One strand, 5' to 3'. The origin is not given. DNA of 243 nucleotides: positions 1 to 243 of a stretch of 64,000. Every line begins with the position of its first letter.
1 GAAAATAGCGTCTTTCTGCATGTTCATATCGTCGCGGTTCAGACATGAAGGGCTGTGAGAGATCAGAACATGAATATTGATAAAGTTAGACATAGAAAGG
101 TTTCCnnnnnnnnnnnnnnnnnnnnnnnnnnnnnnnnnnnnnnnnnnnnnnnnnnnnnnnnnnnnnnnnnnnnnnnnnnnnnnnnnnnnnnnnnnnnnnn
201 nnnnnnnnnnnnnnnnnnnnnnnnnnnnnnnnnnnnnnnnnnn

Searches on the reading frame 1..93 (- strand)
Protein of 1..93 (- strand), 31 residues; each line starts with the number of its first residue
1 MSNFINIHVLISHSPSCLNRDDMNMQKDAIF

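Call 60: search_protein_families(library=ncbifam, proteins=[window:1-93:-])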
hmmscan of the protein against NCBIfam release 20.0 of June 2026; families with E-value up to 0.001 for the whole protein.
window:1-93:- (31 aa): 1 family
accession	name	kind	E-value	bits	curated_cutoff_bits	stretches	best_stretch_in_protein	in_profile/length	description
TIGR01869.1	casC_Cse4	exception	4.7e-11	43.2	178.05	1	3-31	1-29/325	type I-E CRISPR-associated protein Cas7/Cse4/CasC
